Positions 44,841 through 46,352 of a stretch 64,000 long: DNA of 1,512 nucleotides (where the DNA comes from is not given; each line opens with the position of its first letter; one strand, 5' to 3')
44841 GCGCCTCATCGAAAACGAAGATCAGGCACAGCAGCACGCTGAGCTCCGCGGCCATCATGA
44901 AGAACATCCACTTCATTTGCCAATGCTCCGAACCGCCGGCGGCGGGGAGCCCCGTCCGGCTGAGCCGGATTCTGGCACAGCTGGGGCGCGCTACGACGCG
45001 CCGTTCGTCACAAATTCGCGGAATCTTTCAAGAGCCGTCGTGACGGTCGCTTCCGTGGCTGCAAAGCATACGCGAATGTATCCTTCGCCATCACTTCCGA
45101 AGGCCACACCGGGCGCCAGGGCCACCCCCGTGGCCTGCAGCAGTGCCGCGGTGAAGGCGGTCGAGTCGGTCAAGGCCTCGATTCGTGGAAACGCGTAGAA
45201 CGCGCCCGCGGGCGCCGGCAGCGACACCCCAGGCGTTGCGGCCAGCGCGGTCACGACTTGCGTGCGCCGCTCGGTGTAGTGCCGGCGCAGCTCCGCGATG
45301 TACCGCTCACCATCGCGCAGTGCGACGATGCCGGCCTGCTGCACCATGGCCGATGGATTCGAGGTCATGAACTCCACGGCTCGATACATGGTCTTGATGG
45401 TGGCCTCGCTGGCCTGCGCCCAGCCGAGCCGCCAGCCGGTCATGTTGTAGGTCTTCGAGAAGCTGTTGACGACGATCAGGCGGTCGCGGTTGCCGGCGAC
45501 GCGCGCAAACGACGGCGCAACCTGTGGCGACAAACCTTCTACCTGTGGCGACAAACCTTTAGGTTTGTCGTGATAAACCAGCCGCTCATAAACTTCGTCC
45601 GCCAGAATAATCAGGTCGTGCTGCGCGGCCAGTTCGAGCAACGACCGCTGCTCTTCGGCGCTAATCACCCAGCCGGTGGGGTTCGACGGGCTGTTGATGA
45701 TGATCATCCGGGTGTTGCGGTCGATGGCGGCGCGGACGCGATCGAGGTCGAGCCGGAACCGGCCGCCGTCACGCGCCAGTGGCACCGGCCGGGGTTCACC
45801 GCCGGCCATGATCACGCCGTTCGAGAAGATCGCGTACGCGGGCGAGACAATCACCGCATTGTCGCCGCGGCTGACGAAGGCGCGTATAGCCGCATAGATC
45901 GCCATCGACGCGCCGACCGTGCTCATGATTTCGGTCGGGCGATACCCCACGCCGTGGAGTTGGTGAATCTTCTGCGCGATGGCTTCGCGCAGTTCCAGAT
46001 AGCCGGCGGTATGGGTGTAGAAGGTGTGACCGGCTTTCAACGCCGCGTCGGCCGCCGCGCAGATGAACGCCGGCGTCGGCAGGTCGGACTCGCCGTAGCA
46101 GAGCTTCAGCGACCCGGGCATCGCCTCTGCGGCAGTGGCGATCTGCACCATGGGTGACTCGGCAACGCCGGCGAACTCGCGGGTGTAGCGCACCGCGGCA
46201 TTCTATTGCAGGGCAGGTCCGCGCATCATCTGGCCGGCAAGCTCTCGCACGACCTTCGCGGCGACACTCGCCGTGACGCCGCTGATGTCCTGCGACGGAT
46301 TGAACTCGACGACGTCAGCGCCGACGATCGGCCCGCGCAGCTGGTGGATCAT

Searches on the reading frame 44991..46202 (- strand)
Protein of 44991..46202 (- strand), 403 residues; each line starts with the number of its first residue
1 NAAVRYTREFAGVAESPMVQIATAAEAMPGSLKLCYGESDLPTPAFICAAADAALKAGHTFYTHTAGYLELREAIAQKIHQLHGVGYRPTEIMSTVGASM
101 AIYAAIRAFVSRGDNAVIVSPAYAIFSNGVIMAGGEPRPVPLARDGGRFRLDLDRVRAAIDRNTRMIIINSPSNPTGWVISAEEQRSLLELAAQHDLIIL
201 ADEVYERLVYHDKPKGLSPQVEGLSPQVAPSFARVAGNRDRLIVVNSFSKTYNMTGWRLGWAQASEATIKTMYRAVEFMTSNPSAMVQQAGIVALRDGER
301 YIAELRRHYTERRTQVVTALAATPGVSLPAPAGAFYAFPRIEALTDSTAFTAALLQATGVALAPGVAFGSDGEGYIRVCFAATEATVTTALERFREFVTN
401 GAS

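Call 30: search_protein_families(library=pfam, proteins=[window:44991-46202:-])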
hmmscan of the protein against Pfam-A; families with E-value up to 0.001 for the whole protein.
window:44991-46202:- (403 aa): 3 families
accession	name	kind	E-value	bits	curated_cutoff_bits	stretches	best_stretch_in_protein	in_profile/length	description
PF00155.27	Aminotran_1_2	-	2.4e-64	218.2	19.7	1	33-394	5-361/361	Aminotransferase class I and II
PF12897.13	Asp_aminotransf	-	2.3e-07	30.4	27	1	159-364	168-370/421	Aspartate amino-transferase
PF01212.27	Beta_elim_lyase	-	2.5e-05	24.2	27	1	40-202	5-168/288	Beta-eliminating lyase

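Call 79: search_solved_structures(query=window:44994-46202:-, show_alignments=2, max_evalue=1e-20)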
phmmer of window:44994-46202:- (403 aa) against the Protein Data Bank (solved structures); distinct sequences matched with E-value up to 1e-20: 43.
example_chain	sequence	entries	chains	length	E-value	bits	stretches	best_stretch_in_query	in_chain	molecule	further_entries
1dju_A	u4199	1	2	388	6.1e-67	229.4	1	20-396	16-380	AROMATIC AMINOTRANSFERASE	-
1gd9_A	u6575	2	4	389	1.5e-66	228.2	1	20-395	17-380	ASPARTATE AMINOTRANSFERASE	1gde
1j32_A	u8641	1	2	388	1.4e-57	198.6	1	32-398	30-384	aspartate aminotransferase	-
8wkj_A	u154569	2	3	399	2.7e-53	184.5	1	13-397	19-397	Aminotransferase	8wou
6f35_A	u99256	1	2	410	1.6e-52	182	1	15-394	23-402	Aspartate aminotransferase B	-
5bj3_A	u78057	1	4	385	8.6e-51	176.3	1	32-396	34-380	PROTEIN (ASPARTATE AMINOTRANSFERASE)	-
1b5o_A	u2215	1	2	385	9.1e-51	176.2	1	32-396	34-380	PROTEIN (ASPARTATE AMINOTRANSFERASE)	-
1gc3_A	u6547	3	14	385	1e-50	176.1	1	33-396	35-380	ASPARTATE AMINOTRANSFERASE | PROTEIN (ASPARTATE AMINOTRANSFERASE)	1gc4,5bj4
1b5p_A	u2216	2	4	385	1.1e-50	176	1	32-396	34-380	PROTEIN (ASPARTATE AMINOTRANSFERASE) | ASPARTATE AMINOTRANSFERASE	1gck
1bkg_A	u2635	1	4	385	2.8e-50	174.6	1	32-396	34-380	ASPARTATE AMINOTRANSFERASE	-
1bjw_A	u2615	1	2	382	4.4e-50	174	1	32-395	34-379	ASPARTATE AMINOTRANSFERASE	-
1o4s_A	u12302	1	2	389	2.3e-49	171.6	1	32-399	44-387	Aspartate aminotransferase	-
4my5_A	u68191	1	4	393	4.8e-49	170.5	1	12-399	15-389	Putative amino acid aminotransferase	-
5wmi_A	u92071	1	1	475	1.2e-48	169.2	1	25-396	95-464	Bifunctional aspartate aminotransferase and glutamate/aspartate-prephenate aminotransferas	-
5wmh_A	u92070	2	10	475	1.3e-48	169.2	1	24-396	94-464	Bifunctional aspartate aminotransferase and glutamate/aspartate-prephenate aminotransferas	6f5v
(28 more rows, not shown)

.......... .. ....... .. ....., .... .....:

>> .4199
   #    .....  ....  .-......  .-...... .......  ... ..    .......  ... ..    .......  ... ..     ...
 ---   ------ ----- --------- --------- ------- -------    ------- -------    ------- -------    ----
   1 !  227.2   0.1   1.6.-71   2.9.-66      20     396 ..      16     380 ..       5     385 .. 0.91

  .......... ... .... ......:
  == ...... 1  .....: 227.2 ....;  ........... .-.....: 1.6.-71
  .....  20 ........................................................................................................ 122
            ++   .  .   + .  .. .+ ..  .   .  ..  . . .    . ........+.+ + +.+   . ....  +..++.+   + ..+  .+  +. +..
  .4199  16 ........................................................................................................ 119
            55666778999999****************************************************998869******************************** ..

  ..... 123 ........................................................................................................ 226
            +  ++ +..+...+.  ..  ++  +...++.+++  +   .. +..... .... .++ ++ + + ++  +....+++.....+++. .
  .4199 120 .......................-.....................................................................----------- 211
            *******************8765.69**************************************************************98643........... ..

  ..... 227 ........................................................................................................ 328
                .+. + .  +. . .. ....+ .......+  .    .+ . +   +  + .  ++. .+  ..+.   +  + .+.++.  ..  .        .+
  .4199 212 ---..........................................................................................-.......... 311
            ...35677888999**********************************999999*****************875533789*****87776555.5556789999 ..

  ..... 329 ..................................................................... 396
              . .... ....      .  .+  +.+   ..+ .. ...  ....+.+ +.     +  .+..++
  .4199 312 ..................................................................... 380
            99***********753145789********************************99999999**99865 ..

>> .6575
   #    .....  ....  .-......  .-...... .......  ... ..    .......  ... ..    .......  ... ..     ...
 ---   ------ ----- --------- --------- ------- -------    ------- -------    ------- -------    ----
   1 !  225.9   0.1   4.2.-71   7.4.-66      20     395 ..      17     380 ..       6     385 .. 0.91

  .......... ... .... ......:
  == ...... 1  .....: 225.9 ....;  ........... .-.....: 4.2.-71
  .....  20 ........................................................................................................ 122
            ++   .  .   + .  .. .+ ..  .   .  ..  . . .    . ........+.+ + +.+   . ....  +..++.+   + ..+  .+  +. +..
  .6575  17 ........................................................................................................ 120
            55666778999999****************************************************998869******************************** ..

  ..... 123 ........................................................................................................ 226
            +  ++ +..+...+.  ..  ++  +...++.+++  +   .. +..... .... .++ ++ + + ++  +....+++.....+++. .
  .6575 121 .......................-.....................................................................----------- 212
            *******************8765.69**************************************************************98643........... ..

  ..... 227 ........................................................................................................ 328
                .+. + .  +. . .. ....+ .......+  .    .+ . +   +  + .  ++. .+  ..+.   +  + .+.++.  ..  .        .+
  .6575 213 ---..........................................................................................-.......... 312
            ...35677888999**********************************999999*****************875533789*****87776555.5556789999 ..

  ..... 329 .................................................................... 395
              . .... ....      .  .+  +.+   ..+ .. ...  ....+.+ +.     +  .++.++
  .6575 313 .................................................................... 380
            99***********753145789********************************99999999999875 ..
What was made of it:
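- The window copy coincides with a 14-residue gap in 1DJU (call 79).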
